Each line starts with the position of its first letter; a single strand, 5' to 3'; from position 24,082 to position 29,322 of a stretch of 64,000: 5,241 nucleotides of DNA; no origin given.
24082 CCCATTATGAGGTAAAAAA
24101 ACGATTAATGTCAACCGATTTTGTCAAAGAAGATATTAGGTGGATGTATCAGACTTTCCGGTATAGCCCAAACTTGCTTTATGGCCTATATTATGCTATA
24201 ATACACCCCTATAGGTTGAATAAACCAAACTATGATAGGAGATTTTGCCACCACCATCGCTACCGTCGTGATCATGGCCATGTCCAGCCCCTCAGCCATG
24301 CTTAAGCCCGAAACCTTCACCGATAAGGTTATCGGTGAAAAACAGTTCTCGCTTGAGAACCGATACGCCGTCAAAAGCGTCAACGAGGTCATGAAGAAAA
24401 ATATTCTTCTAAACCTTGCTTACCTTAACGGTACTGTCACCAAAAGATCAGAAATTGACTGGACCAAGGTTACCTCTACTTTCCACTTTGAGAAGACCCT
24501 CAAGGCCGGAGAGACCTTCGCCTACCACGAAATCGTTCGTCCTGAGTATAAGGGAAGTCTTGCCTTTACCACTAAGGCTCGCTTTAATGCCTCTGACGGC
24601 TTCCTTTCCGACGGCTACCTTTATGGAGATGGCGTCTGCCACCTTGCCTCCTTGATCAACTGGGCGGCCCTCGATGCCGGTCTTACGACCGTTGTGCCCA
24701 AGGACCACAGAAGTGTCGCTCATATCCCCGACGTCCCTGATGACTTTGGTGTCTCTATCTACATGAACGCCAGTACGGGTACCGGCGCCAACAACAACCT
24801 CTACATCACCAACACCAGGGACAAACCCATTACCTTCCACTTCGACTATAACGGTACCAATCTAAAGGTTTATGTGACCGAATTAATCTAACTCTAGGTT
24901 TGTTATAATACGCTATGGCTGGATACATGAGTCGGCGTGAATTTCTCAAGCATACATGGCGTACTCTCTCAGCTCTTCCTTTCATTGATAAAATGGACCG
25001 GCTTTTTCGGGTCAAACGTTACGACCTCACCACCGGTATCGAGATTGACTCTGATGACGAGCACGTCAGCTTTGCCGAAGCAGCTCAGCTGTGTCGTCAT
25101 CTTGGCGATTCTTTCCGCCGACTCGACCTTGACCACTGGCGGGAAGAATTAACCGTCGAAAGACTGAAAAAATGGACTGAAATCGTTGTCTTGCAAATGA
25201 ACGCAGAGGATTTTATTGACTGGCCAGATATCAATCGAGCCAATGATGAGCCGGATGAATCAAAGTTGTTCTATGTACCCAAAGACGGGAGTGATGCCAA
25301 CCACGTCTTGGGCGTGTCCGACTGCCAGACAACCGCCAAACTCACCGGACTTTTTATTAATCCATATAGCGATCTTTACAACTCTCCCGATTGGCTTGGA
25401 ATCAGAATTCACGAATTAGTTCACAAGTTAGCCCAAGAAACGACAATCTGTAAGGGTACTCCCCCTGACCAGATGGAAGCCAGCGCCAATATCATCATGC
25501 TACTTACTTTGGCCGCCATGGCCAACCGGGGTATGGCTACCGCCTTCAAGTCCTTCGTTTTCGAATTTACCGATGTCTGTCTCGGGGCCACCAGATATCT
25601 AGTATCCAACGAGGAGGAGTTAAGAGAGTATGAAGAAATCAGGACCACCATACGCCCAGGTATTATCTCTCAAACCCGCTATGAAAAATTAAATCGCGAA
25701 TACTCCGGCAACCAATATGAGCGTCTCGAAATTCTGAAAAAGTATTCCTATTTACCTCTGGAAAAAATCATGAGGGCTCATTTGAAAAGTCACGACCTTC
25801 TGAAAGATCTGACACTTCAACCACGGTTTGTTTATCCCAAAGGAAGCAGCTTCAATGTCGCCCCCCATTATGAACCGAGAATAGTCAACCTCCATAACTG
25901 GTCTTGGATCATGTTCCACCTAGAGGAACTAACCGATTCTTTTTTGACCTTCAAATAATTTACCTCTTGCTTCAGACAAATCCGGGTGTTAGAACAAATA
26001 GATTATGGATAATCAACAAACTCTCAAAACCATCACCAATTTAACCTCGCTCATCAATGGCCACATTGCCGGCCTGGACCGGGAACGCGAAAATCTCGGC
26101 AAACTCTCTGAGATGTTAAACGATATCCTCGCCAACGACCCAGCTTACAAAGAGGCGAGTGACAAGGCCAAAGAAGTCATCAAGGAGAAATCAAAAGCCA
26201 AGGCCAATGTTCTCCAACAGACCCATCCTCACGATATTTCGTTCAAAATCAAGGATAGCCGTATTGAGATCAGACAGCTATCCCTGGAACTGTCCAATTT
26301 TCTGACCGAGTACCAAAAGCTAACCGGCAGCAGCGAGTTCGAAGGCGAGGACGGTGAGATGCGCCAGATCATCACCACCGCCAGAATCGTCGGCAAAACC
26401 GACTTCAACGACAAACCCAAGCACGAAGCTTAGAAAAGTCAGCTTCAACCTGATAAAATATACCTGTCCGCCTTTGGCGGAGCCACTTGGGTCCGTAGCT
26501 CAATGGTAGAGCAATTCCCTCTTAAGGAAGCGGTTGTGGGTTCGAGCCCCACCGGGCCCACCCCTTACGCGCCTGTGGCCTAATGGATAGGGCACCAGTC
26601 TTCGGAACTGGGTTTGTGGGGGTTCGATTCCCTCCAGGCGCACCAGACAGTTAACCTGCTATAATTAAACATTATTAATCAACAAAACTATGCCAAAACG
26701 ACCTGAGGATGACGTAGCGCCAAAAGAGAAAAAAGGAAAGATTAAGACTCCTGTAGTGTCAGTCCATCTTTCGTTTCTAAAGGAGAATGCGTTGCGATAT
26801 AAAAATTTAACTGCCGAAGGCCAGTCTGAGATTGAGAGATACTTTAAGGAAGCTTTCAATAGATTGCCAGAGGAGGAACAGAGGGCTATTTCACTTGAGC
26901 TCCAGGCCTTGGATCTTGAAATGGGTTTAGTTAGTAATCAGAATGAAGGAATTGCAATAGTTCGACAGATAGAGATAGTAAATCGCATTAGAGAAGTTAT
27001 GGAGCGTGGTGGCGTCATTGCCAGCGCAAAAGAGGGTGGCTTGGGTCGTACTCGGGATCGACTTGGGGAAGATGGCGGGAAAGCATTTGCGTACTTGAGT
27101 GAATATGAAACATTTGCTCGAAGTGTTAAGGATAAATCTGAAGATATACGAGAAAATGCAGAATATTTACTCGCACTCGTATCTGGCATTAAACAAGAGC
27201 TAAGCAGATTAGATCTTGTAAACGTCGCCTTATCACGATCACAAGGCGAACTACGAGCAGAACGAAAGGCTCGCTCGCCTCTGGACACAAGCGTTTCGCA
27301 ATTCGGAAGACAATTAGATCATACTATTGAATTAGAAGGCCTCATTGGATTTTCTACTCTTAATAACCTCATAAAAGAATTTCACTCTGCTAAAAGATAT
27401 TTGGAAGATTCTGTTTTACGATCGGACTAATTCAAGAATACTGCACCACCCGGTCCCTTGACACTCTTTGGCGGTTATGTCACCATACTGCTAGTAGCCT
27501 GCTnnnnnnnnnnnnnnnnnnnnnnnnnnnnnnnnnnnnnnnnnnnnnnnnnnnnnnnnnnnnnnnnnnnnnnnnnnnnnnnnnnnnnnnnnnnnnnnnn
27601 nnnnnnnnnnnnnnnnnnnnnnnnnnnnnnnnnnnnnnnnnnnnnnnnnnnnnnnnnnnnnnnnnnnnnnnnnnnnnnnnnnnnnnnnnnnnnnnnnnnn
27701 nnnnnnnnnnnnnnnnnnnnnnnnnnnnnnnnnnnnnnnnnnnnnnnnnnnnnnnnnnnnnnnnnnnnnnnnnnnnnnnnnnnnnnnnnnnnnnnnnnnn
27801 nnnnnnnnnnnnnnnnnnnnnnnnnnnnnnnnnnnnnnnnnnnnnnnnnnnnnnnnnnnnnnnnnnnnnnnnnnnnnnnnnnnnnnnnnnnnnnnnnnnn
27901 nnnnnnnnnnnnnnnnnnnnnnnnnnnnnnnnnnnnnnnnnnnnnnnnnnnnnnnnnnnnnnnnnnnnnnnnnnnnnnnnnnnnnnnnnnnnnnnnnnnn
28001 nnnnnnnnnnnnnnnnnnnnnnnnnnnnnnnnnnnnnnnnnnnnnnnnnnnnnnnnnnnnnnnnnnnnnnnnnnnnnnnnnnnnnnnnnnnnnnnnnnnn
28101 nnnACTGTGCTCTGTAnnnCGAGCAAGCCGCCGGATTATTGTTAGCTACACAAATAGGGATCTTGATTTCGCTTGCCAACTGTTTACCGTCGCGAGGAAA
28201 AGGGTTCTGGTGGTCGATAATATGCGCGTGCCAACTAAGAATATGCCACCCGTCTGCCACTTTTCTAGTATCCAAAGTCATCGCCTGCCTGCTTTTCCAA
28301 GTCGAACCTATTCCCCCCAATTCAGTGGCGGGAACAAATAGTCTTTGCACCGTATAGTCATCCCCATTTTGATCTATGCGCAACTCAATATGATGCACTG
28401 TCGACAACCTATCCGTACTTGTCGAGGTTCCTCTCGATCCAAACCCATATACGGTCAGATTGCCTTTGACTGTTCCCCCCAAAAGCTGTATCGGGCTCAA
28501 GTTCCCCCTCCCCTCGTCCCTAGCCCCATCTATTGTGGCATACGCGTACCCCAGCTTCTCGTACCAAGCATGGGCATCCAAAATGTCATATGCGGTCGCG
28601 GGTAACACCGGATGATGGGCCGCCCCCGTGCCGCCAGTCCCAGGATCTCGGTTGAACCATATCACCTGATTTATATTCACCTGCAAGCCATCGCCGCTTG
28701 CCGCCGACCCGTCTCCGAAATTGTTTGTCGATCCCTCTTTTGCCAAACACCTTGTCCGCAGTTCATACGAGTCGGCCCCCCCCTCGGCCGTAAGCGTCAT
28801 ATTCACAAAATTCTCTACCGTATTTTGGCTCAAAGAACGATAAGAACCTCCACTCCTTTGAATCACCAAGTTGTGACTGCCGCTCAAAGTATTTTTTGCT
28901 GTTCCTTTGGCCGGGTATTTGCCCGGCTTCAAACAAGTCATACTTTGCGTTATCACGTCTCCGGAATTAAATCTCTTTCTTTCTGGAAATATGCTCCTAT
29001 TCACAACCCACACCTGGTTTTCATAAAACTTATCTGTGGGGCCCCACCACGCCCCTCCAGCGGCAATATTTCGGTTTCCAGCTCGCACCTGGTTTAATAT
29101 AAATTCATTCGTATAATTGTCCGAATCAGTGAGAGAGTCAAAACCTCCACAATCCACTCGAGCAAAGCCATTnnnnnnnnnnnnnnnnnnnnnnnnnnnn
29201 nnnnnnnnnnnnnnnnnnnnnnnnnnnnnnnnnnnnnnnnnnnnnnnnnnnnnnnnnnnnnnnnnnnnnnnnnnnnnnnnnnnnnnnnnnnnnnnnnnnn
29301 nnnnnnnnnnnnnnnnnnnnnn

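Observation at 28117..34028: Tandem giant surface metallophosphoesterases carrying a cohesin-like module in one and dockerin-like Ca-binding repeats in the other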

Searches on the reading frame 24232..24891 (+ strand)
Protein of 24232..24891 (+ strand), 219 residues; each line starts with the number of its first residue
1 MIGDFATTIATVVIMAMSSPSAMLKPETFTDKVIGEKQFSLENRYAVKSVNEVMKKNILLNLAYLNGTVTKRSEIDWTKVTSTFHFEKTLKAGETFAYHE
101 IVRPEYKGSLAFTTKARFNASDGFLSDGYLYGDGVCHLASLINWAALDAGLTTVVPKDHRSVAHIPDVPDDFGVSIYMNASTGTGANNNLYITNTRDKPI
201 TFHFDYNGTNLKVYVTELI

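Call 18: search_protein_families(library=pfam, proteins=[window:24232-24891:+], max_evalue=0.01)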
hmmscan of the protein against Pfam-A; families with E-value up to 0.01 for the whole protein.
window:24232-24891:+ (219 aa): 1 family
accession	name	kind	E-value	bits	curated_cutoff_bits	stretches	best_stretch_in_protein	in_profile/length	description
PF04294.18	VanW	-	2.7e-08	33.8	27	1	88-214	16-128/130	VanW like protein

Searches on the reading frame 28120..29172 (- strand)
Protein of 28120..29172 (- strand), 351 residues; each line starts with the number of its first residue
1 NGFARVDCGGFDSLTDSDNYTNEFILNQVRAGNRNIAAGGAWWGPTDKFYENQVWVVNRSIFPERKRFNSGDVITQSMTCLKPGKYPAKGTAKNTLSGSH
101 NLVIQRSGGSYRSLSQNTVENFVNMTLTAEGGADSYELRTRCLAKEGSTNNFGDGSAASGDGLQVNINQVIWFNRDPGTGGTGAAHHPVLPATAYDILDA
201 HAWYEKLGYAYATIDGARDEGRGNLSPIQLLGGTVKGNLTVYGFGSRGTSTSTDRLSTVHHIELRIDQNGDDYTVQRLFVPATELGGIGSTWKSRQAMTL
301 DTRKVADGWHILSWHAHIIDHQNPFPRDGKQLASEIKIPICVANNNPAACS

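Call 6: search_protein_families(library=pfam, proteins=[window:28120-29172:-], max_evalue=10)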
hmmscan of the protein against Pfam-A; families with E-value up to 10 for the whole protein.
seq(351 aa): 0 families

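Call 81: search_solved_structures(query=window:28120-29172:-, max_evalue=10)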
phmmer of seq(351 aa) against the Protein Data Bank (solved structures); distinct sequences matched with E-value up to 10: 2.
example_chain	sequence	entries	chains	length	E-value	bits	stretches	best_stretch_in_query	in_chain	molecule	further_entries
5f7r_E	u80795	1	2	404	1.1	11.9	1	124-183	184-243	Lmo0178 protein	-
5f7p_E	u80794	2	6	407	1.1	11.9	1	124-183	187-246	Lmo0178 protein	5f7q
